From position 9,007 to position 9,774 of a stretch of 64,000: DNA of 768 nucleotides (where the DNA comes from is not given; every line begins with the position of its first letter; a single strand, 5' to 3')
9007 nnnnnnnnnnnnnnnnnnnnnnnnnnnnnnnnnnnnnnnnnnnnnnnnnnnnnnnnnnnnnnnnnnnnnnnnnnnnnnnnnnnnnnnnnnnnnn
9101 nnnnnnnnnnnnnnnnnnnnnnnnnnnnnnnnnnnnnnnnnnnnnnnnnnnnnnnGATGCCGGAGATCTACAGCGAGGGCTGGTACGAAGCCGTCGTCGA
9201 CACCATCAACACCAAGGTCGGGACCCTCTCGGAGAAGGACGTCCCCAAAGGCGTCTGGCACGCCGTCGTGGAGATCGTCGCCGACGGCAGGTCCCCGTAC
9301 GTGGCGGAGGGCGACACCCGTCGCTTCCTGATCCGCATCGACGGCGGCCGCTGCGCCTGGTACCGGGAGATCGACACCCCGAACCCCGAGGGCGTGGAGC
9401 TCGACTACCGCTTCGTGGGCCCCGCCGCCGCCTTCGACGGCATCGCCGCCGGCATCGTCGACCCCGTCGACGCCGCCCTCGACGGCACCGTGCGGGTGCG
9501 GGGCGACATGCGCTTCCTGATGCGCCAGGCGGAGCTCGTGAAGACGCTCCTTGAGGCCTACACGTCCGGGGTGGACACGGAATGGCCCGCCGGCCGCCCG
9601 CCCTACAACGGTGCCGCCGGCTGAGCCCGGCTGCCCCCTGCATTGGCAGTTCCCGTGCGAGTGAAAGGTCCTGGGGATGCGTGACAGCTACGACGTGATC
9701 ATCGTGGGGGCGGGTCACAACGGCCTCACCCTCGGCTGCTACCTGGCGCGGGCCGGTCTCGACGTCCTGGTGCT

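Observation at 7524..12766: Five-gene operon linking CrtI-like flavoproteins, SCP2 lipid carriers and cofD (F420 biosynthesis)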

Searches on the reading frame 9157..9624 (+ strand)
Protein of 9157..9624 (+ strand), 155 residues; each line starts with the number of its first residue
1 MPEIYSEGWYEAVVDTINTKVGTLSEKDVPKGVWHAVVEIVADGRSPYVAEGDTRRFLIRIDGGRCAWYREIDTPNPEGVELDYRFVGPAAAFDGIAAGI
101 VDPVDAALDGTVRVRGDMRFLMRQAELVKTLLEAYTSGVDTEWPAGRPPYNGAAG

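Call 4: search_protein_families(library=pfam, proteins=[window:9157-9624:+], max_evalue=0.01)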
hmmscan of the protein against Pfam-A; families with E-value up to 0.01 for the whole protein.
window:9157-9624:+ (155 aa): 1 family
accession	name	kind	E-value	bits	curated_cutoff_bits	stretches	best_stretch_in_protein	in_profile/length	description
PF02036.22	SCP2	-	0.0044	17.8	21.3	1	75-128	47-100/101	SCP-2 sterol transfer family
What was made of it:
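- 9157..9624 (+): P2: soluble SCP2-fold lipid-binding protein (155 aa). Pfam SCP2 is sub-threshold at 17.8 bits (call 4).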

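Call 5: search_protein_families(library=ncbifam, proteins=[window:9157-9624:+], max_evalue=0.01)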
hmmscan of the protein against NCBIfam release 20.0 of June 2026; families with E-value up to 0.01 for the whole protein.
window:9157-9624:+ (155 aa): 0 families

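Call 65: find_homologous_proteins(query=window:9157-9624:+, max_evalue=0.001)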
Query window:9157-9624:+ (155 aa): 230 proteins with E <= 0.001 among 313 candidates; the best 120 are listed.
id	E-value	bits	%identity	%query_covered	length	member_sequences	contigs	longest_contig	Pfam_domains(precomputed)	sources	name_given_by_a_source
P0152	1.1e-99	349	100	100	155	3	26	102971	-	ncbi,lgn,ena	-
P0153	1.2e-76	274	77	100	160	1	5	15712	PF02036.23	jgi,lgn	-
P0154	1.9e-75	270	77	100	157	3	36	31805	-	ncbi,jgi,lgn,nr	ncbi:MAG: hypothetical protein K1X95_03795 [Acidimicrobiia bacterium]|nr:hypothetical protein [Acidi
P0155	4.3e-73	262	74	100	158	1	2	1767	-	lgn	-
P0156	1.6e-72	261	74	97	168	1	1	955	-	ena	-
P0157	5.5e-72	259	74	98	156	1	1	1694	-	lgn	-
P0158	3.3e-70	253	73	97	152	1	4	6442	-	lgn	-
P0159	8.5e-70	252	72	100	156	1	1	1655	-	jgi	jgi:hypothetical protein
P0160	2.7e-69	250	74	100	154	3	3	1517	-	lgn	-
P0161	2.0e-66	241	71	99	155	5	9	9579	-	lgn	-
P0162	9.7e-66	239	70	100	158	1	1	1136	PF02036.23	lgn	-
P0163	1.5e-60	222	66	99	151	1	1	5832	-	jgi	jgi:putative sterol carrier protein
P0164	1.7e-60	221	65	99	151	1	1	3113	-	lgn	-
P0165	1.8e-60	221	65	98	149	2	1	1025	-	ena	-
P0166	7.2e-60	219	63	99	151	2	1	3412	-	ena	-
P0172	1.5e-58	215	63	99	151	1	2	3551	PF02036.23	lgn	-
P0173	1.8e-58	215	63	100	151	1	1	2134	PF02036.23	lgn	-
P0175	2.6e-58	214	64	99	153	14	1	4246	PF02036.23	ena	-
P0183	1.0e-57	212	63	97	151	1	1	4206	PF02036.23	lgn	-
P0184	1.1e-57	212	65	98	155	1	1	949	PF02036.23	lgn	-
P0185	1.4e-57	212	64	98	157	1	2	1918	PF02036.23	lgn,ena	-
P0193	9.8e-57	209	63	98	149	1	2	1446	PF02036.23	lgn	-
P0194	3.5e-56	207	60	99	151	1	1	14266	PF02036.23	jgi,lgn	-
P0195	4.6e-56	207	62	99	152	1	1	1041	PF02036.23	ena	-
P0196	5.1e-56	207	61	98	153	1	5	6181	PF02036.23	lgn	-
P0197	5.4e-56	207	62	97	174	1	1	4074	PF02036.23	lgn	-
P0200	6.9e-56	207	61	98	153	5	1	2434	PF02036.23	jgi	-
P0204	9.4e-56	206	62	98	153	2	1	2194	PF02036.23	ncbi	-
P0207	2.0e-55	205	60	99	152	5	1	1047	PF02036.23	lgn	-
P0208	2.0e-55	205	63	97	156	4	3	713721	-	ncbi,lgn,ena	-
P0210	2.5e-55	205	61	98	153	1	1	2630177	PF02036.23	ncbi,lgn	ncbi:MAG: SCP2 sterol-binding domain-containing protein [Acidimicrobiia bacterium]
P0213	3.6e-55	204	60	99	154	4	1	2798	PF02036.23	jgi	-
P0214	5.3e-55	204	61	97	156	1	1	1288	PF02036.23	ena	-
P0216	9.2e-55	203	63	99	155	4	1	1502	PF02036.23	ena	-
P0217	1.2e-54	202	61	99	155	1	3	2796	PF02036.23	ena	-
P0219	1.8e-54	202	62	97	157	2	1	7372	PF02036.23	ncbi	ncbi:MAG: SCP2 sterol-binding domain-containing protein [Acidimicrobiales bacterium]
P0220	2.2e-54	202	62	97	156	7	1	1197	PF02036.23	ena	-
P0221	2.4e-54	202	63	98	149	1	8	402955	-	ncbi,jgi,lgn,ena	jgi:putative sterol carrier protein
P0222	2.8e-54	201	59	99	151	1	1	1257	PF02036.23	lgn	-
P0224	3.2e-54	201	60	99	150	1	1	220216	PF02036.23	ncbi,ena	-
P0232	6.4e-54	200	60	99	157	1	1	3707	PF02036.23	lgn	-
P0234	7.5e-54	200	63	97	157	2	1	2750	PF02036.23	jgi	-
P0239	1.1e-53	199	61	97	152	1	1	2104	PF02036.23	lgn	-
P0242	1.4e-53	199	60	99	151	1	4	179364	PF02036.23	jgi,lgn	-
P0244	1.9e-53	199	59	99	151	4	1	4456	PF02036.23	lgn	-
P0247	3.5e-53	198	61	97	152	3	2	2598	PF02036.23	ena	-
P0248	3.7e-53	198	60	99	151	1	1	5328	PF02036.23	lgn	-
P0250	3.8e-53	198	58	99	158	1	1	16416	PF02036.23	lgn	-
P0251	3.8e-53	198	61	99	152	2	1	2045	PF02036.23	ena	-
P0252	4.5e-53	197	58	97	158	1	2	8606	PF02036.23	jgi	jgi:putative sterol carrier protein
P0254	5.4e-53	197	61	99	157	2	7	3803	PF02036.23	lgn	-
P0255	5.7e-53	197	60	100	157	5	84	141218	PF02036.23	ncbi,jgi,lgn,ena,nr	ncbi:MAG: SCP2 sterol-binding domain-containing protein [Acidimicrobiales bacterium]|nr:SCP2 sterol-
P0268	1.7e-52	196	58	98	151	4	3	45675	PF02036.23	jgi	jgi:hypothetical protein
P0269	1.7e-52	196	59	97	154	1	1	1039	PF02036.23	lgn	-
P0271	1.8e-52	195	62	99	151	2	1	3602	PF02036.23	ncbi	-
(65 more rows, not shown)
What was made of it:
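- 9157..9624 (+): The family has 230 relatives, many with a precomputed PF02036 hit or named 'SCP2 sterol-binding' (call 65).
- On SCP2 sterol-transfer fold (PF02036): Many orthologues carry a precomputed PF02036 hit (call 65).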

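Call 70: search_solved_structures(query=A3, max_evalue=1)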
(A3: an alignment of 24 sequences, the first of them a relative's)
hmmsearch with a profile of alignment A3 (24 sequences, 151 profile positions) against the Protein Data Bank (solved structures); distinct sequences matched with E-value up to 1: 30.
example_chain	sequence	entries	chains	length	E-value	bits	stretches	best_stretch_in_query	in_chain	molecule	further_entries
8idm_B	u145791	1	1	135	0.0021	21.1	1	24-97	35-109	VHH-227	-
7lk4_B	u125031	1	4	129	0.045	16.8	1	18-98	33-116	7D10 antibody VH fragment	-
9s9e_A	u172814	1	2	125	0.11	15.5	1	22-78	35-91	Variable Domain of Heavy-Chain only Antibody (VHH) TPL0870_01_G09_Wt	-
8sos_D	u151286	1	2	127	0.2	14.7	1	24-78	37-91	Nanobody VHH ID17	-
9md5_H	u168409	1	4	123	0.23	14.5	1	22-80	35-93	mAb 6-23.2 Heavy chain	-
6dc3_H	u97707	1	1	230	0.24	14.4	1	21-81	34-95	Fab RSD5-Germline Heavy Chain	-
8cxg_H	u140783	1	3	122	0.27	14.2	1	24-90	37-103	C8 scFv heavy chain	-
9n7v_H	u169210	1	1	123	0.29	14.2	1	18-81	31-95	ST4 Heavy Chain Fab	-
8ftu_C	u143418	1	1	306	0.32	14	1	3-46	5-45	Protein transport protein DSL1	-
5lbs_H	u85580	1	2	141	0.38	13.8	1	24-90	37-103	BROADLY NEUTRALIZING HUMAN ANTIBODY EDE1 C8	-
8dtn_A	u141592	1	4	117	0.43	13.6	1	25-79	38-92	Nanobody 6101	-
9muy_H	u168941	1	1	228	0.58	13.2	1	23-79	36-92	anti-IL6 designed Fab heavy chain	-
7kyl_H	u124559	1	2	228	0.6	13.1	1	22-74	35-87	POWV-80 Fab heavy chain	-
9mml_H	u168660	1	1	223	0.65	13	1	24-97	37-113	1A6 heavy chain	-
4gft_B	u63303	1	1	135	0.69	12.9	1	19-81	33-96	Nanobody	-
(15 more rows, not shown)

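Call 83: find_encoding_contigs(protein=P0208, flank=9000, max_places=1)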
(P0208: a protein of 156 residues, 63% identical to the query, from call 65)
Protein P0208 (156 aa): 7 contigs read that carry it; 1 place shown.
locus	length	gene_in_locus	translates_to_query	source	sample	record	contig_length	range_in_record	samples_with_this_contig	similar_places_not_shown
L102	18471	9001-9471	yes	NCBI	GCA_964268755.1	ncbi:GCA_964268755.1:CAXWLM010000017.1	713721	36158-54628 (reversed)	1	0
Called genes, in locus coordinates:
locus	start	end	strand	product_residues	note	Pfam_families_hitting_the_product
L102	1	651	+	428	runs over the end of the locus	PF01266:DAO (weak), PF01593:Amino_oxidase, PF13450:NAD_binding_8, PF01266:DAO (weak)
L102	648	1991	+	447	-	PF01266:DAO (weak), PF01593:Amino_oxidase, PF12831:FAD_oxidored (faint), PF13450:NAD_binding_8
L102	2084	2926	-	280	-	PF00106:adh_short, PF08659:KR, PF13561:adh_short_C2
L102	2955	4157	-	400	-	PF02770:Acyl-CoA_dh_M, PF00441:Acyl-CoA_dh_1, PF08028:Acyl-CoA_dh_2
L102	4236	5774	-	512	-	PF00501:AMP-binding, PF13193:AMP-binding_C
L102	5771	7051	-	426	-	PF00108:Thiolase_N, PF08545:ACP_syn_III (faint), PF02803:Thiolase_C, PF22691:Thiolase_C_1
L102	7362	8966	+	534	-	PF00890:FAD_binding_2 (faint), PF01266:DAO (weak), PF01593:Amino_oxidase, PF01946:Thi4 (faint), PF12831:FAD_oxidored (faint), PF13450:NAD_binding_8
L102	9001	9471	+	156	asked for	-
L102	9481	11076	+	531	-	PF00890:FAD_binding_2 (faint), PF01134:GIDA (faint), PF01266:DAO (weak), PF01593:Amino_oxidase, PF01946:Thi4, PF13450:NAD_binding_8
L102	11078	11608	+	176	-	-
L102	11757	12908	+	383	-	PF02770:Acyl-CoA_dh_M, PF00441:Acyl-CoA_dh_1, PF08028:Acyl-CoA_dh_2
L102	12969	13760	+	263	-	PF00881:Nitroreductase (weak)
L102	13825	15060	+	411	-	PF00108:Thiolase_N, PF02801:Ketoacyl-synt_C (faint), PF08545:ACP_syn_III (faint), PF02803:Thiolase_C, PF22691:Thiolase_C_1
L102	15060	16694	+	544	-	PF00501:AMP-binding, PF13193:AMP-binding_C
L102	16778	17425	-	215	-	PF02613:Nitrate_red_del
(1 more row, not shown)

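Call 84: find_encoding_contigs(protein=P0221, flank=9000, max_places=1)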
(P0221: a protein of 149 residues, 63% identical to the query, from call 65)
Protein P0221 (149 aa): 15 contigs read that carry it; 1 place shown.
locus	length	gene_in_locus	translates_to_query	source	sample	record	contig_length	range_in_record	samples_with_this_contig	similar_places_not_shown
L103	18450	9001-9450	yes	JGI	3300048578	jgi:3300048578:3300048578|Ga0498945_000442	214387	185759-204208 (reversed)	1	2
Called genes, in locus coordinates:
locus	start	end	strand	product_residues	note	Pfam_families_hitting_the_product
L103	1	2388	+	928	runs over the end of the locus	PF00384:Molybdopterin, PF01568:Molydop_binding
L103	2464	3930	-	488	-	PF10009:DUF2252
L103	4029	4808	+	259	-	-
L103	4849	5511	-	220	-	PF00440:TetR_N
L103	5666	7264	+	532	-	PF00890:FAD_binding_2 (faint), PF01266:DAO (weak), PF01494:FAD_binding_3 (faint), PF01593:Amino_oxidase (faint), PF01946:Thi4 (weak), PF07992:Pyr_redox_2 (faint), PF12831:FAD_oxidored (faint), PF13450:NAD_binding_8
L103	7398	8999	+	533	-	PF01266:DAO (weak), PF01593:Amino_oxidase (faint), PF01946:Thi4 (weak), PF03486:HI0933_like (faint), PF13450:NAD_binding_8, PF00890:FAD_binding_2 (weak)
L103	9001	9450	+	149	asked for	-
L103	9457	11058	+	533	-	PF01266:DAO (weak), PF01946:Thi4 (weak), PF13450:NAD_binding_8, PF01593:Amino_oxidase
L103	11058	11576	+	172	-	-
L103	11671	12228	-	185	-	PF04264:YceI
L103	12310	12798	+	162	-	PF01047:MarR (weak), PF12802:MarR_2, PF24034:DUF7343 (weak)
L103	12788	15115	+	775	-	PF02810:SEC-C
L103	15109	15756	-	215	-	PF03061:4HBT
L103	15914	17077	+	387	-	PF00108:Thiolase_N, PF02803:Thiolase_C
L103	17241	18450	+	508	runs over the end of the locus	PF25973:BSH_CzcB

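Call 85: find_encoding_contigs(protein=P0224, flank=9000, max_places=1)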
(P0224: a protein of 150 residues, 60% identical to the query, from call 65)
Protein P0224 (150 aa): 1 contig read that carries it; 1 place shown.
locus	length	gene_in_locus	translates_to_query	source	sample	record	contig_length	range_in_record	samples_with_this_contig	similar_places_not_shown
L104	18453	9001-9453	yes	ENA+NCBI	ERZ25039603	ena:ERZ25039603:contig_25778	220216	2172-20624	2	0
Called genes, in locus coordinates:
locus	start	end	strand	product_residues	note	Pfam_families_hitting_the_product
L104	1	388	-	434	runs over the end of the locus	-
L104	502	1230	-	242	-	PF00230:MIP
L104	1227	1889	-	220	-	PF21234:Phosphatase-like_N, PF01451:LMWPc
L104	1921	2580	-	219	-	PF01022:HTH_5 (weak), PF12840:HTH_20, PF12802:MarR_2 (weak), PF01451:LMWPc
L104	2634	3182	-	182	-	PF08002:DUF1697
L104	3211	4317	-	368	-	PF10974:DUF2804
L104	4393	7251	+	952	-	PF00384:Molybdopterin, PF01568:Molydop_binding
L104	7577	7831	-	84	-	-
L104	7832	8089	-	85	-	-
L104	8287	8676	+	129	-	-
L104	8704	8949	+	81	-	-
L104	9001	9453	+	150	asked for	PF02036:SCP2 (weak)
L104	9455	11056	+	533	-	PF00890:FAD_binding_2 (faint), PF01266:DAO (weak), PF01946:Thi4 (weak), PF13450:NAD_binding_8, PF01593:Amino_oxidase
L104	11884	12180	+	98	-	PF00108:Thiolase_N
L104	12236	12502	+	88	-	PF00108:Thiolase_N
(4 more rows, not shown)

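Call 87: predict_structure(alignment_id=A3)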
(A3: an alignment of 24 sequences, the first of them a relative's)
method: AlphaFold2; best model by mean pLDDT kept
length: 155 residues; sequences in the alignment: 24
mean_pLDDT: 87.5   pTM: 0.80
mean pLDDT of the five models: 87.5, 83.9, 82.7, 76.5, 75.5
residues with pLDDT >= 90: 77; 70-90: 73; 50-70: 2; < 50: 3
segments of 3 or more residues with pLDDT < 50: 153-155
pLDDT, mean of each block of 10 residues (from residue 1): 90 91 85 91 94 94 90 90 92 92 89 85 77 83 90 48
secondary structure, 60 per line:
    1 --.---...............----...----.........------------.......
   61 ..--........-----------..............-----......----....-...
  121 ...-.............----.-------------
elements in order: H7-21 E33-41 E54-62 E65-72 E84-89 H90-97 H103-108 E113-116 H118-123 H125-137
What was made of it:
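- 9157..9624 (+): The AlphaFold2 model has pLDDT 87.5 (call 87).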

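Call 91: fold_search(model_id=the predicted structure, library=pdb)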
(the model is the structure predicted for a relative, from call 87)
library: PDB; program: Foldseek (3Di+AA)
matches with E <= 10: 435; with E <= 0.001: 29
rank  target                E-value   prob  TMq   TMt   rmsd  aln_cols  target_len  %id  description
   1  1wfr_MODEL_1_A        9.3e-08  1.00  0.70  0.75   3.4       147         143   16  Solution structure of the conserved hypothetical protein TT1886, possibly sterol carrier protein, from Thermus (released 2004-11-26)
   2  2cx7_A                3.2e-06  1.00  0.66  0.77   3.4       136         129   15  Crystal structure of sterol carrier protein 2 (released 2005-12-28)
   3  4jgx_B                1.1e-05  1.00  0.46  0.55   5.4       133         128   10  The Structure of Sterol Carrier Protein 2 from the Yeast Yarrowia Lipolytica (released 2013-12-18)
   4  2cx7_B                1.2e-05  1.00  0.67  0.77   3.2       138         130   14  Crystal structure of sterol carrier protein 2 (released 2005-12-28)
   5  6ovp_B                2.3e-05  1.00  0.44  0.52   5.7       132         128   11  Sterol Carrier Protein 2 from Yarrowia Lipolytica (apo form) (released 2020-05-20)
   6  2nbm_MODEL_1_A        2.8e-05  1.00  0.45  0.58   4.5       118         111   14  Solution NMR structure of ligand free sterol carrier protein 2 like 2 from Aedes aegypti (released 2017-03-08)
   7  8af2_B                4.0e-05  1.00  0.42  0.51   4.8       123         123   15  Human Sterol Carrier Protein with unnatural amino acid 2,2'-bipyridine alanine incorporated at position 111 (released 2023-08-16)
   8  4uei_MODEL_1_A        4.9e-05  1.00  0.47  0.55   6.4       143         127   12  Solution structure of the sterol carrier protein domain 2 of Helicoverpa armigera (released 2015-12-30)
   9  8af2_A                8.0e-05  1.00  0.45  0.54   6.2       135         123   15  Human Sterol Carrier Protein with unnatural amino acid 2,2'-bipyridine alanine incorporated at position 111 (released 2023-08-16)
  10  1ikt                  9.6e-05  1.00  0.46  0.59   4.4       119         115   18  LIGANDED STEROL CARRIER PROTEIN TYPE 2 (SCP-2) LIKE DOMAIN OF HUMAN MULTIFUNCTIONAL ENZYME TYPE 2 (MFE-2) (released 2001-11-14)
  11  1c44                  9.6e-05  1.00  0.47  0.57   5.1       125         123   17  STEROL CARRIER PROTEIN 2 (SCP2) FROM RABBIT (released 2000-08-07)
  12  3bn8_B                1.2e-04  1.00  0.41  0.55   6.6       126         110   21  Crystal structure of a putative sterol carrier protein type 2 (af1534) from archaeoglobus fulgidus dsm 4304 at 2.11 A  (released 2007-12-25)
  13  6z1w                  1.3e-04  1.00  0.46  0.59   4.5       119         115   17  Crystal structure of human steroid carrier protein SL (SCP-2L) mutant A100C (released 2021-03-03)
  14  8af3                  1.5e-04  1.00  0.46  0.59   4.4       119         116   18  Sterol carrier protein Artifical metalloenzyme incorporating Q111C mutation coupled to 2,2'-bipyridine (released 2023-08-16)
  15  6z1x                  1.7e-04  1.00  0.42  0.53   4.8       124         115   17  Crystal structure of human steroid carrier protein SL (SCP-2L) mutant V83C (released 2021-03-03)
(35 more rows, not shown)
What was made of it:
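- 9157..9624 (+): The top 30 Foldseek PDB matches are all SCP2 folds, led by 1WFR at E=9e-8 with TM 0.70-0.77 (call 91).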
